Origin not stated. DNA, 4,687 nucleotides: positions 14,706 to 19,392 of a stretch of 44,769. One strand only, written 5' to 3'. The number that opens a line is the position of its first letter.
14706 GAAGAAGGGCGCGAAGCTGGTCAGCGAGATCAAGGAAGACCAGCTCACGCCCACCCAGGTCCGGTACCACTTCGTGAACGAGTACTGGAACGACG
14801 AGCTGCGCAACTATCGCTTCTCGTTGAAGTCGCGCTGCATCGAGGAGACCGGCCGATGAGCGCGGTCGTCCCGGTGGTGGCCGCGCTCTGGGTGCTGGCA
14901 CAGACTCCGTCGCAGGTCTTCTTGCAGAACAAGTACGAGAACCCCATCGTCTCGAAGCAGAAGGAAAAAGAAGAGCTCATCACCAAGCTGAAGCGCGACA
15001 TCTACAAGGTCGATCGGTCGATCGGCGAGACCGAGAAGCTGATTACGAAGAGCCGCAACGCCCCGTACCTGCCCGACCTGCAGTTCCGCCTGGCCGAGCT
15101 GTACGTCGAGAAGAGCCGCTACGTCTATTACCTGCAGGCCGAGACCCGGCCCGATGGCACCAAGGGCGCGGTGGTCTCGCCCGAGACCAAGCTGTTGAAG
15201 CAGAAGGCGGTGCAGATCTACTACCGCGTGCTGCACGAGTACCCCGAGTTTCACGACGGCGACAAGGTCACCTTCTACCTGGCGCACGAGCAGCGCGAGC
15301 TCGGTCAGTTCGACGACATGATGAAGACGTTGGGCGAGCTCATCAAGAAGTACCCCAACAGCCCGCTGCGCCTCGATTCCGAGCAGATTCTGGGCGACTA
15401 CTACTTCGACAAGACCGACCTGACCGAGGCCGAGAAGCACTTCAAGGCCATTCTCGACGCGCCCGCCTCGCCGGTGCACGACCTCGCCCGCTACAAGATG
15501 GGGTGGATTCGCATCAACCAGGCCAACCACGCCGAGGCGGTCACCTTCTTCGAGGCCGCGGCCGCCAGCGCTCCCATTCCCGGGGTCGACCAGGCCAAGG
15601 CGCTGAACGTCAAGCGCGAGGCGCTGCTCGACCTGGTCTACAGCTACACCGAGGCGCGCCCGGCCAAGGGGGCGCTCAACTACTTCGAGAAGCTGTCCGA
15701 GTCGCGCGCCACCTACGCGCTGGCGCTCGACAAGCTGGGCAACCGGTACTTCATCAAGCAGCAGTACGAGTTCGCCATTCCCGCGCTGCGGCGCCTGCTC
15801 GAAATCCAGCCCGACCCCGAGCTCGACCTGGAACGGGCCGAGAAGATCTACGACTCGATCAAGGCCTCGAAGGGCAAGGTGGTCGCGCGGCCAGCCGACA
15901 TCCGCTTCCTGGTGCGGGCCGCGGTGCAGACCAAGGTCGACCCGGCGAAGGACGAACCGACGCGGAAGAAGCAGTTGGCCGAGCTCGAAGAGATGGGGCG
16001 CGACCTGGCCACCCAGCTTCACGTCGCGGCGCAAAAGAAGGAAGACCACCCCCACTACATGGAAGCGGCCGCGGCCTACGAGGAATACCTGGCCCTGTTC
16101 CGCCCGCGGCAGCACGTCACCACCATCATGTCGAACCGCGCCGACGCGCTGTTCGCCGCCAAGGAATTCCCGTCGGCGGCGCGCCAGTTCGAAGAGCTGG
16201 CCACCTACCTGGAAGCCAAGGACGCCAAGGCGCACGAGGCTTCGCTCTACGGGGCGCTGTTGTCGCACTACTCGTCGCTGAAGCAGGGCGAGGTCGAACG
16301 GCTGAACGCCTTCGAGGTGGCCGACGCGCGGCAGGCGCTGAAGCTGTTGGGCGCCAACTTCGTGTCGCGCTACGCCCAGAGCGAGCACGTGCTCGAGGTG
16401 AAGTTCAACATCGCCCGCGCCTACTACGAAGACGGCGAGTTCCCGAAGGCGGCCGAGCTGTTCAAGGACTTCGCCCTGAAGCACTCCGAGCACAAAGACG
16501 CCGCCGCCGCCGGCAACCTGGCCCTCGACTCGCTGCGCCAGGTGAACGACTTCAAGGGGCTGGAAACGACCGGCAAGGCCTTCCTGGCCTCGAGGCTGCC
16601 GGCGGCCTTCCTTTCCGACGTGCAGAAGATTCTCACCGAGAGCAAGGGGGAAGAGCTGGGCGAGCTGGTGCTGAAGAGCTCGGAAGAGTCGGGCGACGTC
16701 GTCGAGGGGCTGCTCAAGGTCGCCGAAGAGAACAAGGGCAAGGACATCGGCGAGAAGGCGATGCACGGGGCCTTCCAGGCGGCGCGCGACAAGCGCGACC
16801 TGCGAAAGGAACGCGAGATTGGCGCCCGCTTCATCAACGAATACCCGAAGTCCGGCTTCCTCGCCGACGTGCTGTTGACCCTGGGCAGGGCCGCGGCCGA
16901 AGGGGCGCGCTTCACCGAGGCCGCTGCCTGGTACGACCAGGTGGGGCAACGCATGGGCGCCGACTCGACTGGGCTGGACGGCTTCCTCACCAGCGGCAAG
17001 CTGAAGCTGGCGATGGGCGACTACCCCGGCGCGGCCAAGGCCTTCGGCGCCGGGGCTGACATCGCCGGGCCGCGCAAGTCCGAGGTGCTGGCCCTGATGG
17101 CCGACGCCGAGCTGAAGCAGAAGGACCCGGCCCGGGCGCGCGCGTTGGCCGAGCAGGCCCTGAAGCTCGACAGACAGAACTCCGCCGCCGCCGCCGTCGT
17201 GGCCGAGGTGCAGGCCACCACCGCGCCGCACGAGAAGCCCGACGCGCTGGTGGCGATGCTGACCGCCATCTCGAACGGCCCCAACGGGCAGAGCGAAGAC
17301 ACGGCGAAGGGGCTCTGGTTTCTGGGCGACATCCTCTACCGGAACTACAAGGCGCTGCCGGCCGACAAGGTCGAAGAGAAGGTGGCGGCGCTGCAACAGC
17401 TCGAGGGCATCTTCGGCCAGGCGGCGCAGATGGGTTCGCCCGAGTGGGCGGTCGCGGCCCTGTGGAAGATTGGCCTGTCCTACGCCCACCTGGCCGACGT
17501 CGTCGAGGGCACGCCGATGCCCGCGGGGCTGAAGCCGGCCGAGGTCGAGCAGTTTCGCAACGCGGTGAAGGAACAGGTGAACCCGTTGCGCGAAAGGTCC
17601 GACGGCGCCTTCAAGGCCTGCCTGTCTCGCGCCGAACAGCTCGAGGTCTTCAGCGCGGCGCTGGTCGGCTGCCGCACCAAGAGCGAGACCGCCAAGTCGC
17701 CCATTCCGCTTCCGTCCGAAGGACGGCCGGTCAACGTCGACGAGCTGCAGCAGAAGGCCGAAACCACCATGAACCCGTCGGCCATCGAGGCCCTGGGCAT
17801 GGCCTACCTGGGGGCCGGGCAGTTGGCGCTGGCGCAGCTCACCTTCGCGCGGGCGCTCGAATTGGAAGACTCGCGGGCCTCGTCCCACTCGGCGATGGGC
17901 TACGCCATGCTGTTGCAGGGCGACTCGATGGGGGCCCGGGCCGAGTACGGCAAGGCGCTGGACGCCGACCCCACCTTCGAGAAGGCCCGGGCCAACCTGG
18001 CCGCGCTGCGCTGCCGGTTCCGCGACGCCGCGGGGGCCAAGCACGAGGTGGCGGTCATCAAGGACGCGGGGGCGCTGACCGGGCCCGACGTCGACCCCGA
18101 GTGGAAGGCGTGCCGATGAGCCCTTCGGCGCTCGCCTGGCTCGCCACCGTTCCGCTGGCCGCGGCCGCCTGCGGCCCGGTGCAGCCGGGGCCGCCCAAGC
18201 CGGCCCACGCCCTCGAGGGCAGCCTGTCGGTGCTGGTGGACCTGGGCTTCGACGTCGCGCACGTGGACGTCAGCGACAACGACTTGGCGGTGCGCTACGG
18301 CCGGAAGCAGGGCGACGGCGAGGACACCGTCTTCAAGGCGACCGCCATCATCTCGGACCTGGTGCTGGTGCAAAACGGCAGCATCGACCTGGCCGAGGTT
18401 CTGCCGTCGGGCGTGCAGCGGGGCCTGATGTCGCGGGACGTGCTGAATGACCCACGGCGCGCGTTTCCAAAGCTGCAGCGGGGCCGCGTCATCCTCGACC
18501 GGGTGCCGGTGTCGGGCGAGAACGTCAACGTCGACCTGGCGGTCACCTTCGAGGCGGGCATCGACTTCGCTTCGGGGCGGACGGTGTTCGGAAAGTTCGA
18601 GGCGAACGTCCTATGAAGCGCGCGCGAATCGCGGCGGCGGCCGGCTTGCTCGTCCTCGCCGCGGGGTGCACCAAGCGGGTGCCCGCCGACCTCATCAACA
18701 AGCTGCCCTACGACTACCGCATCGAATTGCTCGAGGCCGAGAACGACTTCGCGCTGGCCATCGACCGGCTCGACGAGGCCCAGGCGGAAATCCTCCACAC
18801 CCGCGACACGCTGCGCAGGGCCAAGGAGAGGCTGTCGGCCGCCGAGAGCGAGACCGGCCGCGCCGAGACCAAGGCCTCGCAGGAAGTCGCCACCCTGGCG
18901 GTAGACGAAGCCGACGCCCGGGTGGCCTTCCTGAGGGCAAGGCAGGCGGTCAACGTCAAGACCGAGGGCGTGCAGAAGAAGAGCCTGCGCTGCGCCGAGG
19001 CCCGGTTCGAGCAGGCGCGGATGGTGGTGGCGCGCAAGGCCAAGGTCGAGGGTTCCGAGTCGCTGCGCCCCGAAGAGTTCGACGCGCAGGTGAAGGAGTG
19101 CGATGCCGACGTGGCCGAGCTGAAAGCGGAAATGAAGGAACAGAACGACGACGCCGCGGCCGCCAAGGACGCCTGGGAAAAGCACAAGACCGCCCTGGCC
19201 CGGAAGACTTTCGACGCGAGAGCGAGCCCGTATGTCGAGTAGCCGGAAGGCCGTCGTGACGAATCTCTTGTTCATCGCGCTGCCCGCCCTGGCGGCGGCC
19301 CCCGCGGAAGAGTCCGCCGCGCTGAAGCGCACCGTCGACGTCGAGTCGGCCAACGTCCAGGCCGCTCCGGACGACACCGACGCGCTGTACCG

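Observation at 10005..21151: Nine-gene translationally coupled Glt/Nfs-like operon with a non-canonical gene order and no motor genes in view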

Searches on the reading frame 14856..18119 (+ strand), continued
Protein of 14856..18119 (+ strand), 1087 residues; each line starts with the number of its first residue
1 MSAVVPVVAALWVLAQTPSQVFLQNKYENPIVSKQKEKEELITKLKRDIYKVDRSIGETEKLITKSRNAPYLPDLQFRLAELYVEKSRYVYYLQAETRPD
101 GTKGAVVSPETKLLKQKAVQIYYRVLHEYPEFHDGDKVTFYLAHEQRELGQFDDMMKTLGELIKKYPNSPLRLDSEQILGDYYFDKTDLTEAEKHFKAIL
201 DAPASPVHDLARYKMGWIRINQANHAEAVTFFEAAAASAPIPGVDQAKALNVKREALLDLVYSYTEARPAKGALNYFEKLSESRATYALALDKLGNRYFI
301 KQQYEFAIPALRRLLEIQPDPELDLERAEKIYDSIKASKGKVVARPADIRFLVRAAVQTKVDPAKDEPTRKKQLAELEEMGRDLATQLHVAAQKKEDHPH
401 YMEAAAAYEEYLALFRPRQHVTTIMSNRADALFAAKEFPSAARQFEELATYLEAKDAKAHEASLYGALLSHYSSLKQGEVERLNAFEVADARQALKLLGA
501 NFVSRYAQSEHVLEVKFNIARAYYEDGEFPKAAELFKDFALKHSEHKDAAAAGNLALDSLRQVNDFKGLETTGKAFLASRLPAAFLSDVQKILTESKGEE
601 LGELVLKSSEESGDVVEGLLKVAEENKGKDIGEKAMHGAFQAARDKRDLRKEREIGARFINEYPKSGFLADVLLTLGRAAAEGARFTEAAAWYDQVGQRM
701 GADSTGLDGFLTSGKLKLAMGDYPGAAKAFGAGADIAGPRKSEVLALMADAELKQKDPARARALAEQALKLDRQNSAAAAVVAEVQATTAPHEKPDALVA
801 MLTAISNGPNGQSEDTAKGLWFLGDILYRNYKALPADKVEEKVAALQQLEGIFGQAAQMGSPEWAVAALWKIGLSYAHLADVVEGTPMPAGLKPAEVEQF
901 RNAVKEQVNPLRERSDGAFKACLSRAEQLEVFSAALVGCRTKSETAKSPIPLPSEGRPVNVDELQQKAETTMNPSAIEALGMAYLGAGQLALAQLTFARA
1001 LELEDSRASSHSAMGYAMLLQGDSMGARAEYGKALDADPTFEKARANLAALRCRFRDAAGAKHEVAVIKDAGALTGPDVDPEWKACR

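Call 72: find_encoding_contigs(protein=P0322, flank=10000, max_places=1)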
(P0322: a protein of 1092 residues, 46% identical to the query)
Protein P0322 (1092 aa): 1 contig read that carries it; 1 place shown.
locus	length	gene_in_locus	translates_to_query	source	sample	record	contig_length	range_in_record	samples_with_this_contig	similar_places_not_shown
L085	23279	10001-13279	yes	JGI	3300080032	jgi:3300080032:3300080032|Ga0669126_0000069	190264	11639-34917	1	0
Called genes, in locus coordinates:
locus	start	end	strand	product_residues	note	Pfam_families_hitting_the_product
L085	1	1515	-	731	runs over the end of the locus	PF13519:VWA_2 (weak), PF18884:TSP3_bac (faint)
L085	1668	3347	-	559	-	PF18884:TSP3_bac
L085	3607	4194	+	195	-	-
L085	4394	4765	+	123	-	-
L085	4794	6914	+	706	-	PF16697:Yop-YscD_cpl, PF00498:FHA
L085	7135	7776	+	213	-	-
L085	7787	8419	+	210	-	-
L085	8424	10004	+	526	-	-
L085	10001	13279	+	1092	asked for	PF13174:TPR_6 (faint), PF13525:YfiO (faint), PF13431:TPR_17 (faint), PF00515:TPR_1 (faint), PF07719:TPR_2 (faint), PF25058:ARM_TT21 (weak), PF14559:TPR_19 (weak), PF13432:TPR_16 (weak), +11 more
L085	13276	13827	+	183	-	-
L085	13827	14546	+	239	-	-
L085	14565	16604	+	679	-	-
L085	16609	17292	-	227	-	PF13489:Methyltransf_23, PF01209:Ubie_methyltran, PF13847:Methyltransf_31, PF08241:Methyltransf_11, PF08242:Methyltransf_12, PF13649:Methyltransf_25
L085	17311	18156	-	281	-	-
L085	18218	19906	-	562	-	PF00791:ZU5 (faint)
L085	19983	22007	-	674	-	PF04773:FecR, PF13174:TPR_6 (faint), PF13428:TPR_14 (faint), PF13432:TPR_16 (faint), PF13525:YfiO (weak)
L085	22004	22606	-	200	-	PF07638:Sigma70_ECF (weak), PF04542:Sigma70_r2, PF08281:Sigma70_r4_2, PF04545:Sigma70_r4 (weak)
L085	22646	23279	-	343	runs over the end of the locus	-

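Call 73: find_encoding_contigs(protein=P0320, flank=10000, max_places=1)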
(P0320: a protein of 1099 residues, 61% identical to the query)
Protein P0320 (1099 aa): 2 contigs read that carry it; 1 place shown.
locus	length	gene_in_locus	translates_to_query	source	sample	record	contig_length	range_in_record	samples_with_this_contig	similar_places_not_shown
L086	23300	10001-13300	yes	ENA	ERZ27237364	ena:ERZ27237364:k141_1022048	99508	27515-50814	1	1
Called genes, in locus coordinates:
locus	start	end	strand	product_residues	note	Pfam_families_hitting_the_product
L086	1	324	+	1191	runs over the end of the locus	PF04357:TamB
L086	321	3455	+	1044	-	PF07244:POTRA, PF08478:POTRA_1 (faint), PF08479:POTRA_2 (faint), PF07244:POTRA, PF01103:Omp85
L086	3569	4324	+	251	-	PF04116:FA_hydroxylase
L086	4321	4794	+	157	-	PF00578:AhpC-TSA, PF08534:Redoxin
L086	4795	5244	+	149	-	PF00903:Glyoxalase, PF13669:Glyoxalase_4 (faint), PF18029:Glyoxalase_6, PF19581:Glyoxalase_7 (faint)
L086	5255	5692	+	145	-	-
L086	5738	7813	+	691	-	PF00498:FHA, PF16697:Yop-YscD_cpl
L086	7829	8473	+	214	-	-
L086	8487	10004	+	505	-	-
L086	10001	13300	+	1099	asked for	PF13424:TPR_12 (faint), PF13525:YfiO (faint), PF13428:TPR_14 (faint), PF13431:TPR_17 (faint), PF14559:TPR_19 (faint), PF07719:TPR_2 (faint), PF13181:TPR_8 (faint), PF13432:TPR_16 (faint), +1 more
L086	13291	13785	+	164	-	-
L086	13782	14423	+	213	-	-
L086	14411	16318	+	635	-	-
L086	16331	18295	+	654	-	PF00069:Pkinase, PF07714:PK_Tyr_Ser-Thr, PF01636:APH (weak), PF13428:TPR_14 (faint), PF13432:TPR_16, PF14559:TPR_19 (weak), PF07719:TPR_2 (weak), PF13432:TPR_16 (weak), +9 more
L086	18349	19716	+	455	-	PF16697:Yop-YscD_cpl, PF00498:FHA, PF00158:Sigma54_activat, PF13191:AAA_16 (weak), PF14532:Sigma54_activ_2, PF25601:AAA_lid_14, PF02954:HTH_8 (faint)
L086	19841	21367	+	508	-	PF02812:ELFV_dehydrog_N, PF00208:ELFV_dehydrog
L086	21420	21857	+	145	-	PF07332:Phage_holin_3_6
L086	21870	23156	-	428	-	PF00512:HisKA, PF02518:HATPase_c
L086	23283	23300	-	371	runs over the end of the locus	PF12698:ABC2_membrane_3, PF01061:ABC2_membrane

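Call 74: find_encoding_contigs(protein=P0373, flank=10000, max_places=1)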
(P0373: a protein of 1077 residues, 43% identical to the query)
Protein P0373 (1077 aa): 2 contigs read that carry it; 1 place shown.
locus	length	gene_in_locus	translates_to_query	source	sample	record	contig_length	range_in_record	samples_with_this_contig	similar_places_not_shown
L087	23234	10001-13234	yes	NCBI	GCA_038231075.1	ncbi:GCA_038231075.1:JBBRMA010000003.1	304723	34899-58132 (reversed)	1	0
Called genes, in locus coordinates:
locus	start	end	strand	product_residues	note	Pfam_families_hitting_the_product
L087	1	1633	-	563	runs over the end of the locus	PF18884:TSP3_bac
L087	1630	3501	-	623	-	PF18884:TSP3_bac (weak)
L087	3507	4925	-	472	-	PF02412:TSP_3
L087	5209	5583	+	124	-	-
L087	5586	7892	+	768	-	PF16697:Yop-YscD_cpl, PF00498:FHA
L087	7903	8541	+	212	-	-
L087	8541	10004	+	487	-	-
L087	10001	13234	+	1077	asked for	PF13432:TPR_16 (faint), PF07719:TPR_2 (faint), PF13174:TPR_6 (faint), PF13525:YfiO (faint), PF00515:TPR_1 (faint), PF13414:TPR_11 (faint)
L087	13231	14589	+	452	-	-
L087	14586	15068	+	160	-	-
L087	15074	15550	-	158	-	-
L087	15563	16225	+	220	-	-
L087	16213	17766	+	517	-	PF18884:TSP3_bac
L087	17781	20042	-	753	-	PF10282:Lactonase (faint)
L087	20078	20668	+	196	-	PF13618:Gluconate_2-dh3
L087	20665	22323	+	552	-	PF00890:FAD_binding_2 (faint), PF00732:GMC_oxred_N, PF05199:GMC_oxred_C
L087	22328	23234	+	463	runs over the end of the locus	PF16697:Yop-YscD_cpl, PF00498:FHA, PF00158:Sigma54_activat, PF14532:Sigma54_activ_2, PF07728:AAA_5, PF25601:AAA_lid_14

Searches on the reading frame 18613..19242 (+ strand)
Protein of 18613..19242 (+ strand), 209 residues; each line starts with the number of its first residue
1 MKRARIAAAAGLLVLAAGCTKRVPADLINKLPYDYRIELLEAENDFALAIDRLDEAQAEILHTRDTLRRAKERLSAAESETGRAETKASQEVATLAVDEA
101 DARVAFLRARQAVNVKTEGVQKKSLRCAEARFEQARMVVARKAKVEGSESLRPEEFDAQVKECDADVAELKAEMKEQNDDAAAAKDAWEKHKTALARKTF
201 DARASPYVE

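Call 4: search_protein_families(library=pfam, proteins=[window:18613-19242:+], max_evalue=0.01)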
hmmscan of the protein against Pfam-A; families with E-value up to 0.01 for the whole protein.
window:18613-19242:+ (209 aa): 0 families

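Call 5: search_protein_families(library=ncbifam, proteins=[window:18613-19242:+], max_evalue=0.01)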
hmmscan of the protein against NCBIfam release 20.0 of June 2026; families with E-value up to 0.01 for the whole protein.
window:18613-19242:+ (209 aa): 1 family
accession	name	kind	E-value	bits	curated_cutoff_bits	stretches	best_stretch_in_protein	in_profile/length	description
TIGR02168.1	SMC_prok_B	equivalog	0.00023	19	567.35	1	4-198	647-838/1181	chromosome segregation protein SMC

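Call 90: predict_structure(protein=window:18613-19242:+)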
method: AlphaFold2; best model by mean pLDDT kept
length: 209 residues; sequences in the alignment: 1
mean_pLDDT: 75.6   pTM: 0.61
mean pLDDT of the five models: 75.6, 74.8, 72.9, 70.9, 68.4
residues with pLDDT >= 90: 31; 70-90: 127; 50-70: 28; < 50: 23
segments of 3 or more residues with pLDDT < 50: 1-3, 5-21
pLDDT, mean of each block of 10 residues (from residue 1): 41 34 60 73 77 84 89 78 77 91 89 83 78 74 64 77 86 88 93 91 61
secondary structure, 60 per line:
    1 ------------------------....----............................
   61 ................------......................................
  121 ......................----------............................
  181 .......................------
elements in order: H25-28 H33-76 H83-142 H153-203

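Call 92: fold_search(model_id=the predicted structure, library=pdb)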
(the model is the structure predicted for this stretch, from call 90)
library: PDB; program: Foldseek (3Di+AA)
matches with E <= 10: 510; with E <= 0.001: 0
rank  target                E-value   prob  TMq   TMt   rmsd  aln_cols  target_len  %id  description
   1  3sog                  1.8e-02  1.00  0.39  0.41   8.3       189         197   12  Crystal structure of the BAR domain of human Amphiphysin, isoform 1 (released 2011-07-13)
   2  3plt_B                4.3e-02  0.98  0.35  0.36   7.2       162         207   10  Crystal structure of Lsp1 from Saccharomyces cerevisiae (released 2011-06-22)
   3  3plt_C                4.3e-02  0.98  0.34  0.34   7.4       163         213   10  Crystal structure of Lsp1 from Saccharomyces cerevisiae (released 2011-06-22)
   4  5nen_B                4.8e-02  1.00  0.42  0.41  17.5       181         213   15  Crystal structure of the soluble domain of LipC, a membrane fusion protein of a type I secretion system (released 2017-11-22)
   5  4atm                  5.3e-02  0.89  0.29  0.28  11.5       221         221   10  Crystal structure of the BAR domain of human Amphiphysin, isoform 1 at 1.8 Angstrom resolution featuring increased order (released 2012-05-30)
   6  3plt_A                5.6e-02  0.97  0.33  0.33   7.7       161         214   10  Crystal structure of Lsp1 from Saccharomyces cerevisiae (released 2011-06-22)
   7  3m3w_B                7.7e-02  0.57  0.22  0.19  24.1       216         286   11  Crystal structure of mouse PACSIN3 BAR domain mutant (released 2011-03-16)
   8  2fic_B                8.1e-02  0.72  0.24  0.25  12.0       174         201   13  The crystal structure of the BAR domain from human Bin1/Amphiphysin II and its implications for molecular recognition (released 2006-11-14)
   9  3q0k_C                9.5e-02  0.60  0.23  0.19  23.2       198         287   11  Crystal structure of Human PACSIN 2 F-BAR (released 2012-02-15)
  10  8qb9_A                1.0e-01  0.94  0.35  0.31   7.7       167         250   11  Helical reconstruction of yeast eisosome protein Pil1 bound to membrane composed of lipid mixture -PIP2/+sterol (DOPC, (released 2024-07-24)
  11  6h7w_M                1.0e-01  0.80  0.27  0.26  14.1       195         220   13  Model of retromer-Vps5 complex assembled on membrane. (released 2018-09-26)
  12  6ewy                  1.1e-01  0.80  0.32  0.33  20.8       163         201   20  RipA Peptidoglycan hydrolase (Rv1477, Mycobacterium tuberculosis) N-terminal domain (released 2018-05-02)
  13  6h7w_A                1.1e-01  0.96  0.36  0.22  12.8       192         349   14  Model of retromer-Vps5 complex assembled on membrane. (released 2018-09-26)
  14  4nqi_A                1.2e-01  0.69  0.26  0.25  11.3       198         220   13  Structure of the N-terminal I-BAR domain (1-259) of D.Discoideum IBARa (released 2014-02-05)
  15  1i49_A                1.2e-01  0.95  0.35  0.36  13.0       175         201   13  CRYSTAL STRUCTURE ANALYSIS OF ARFAPTIN (released 2001-05-16)
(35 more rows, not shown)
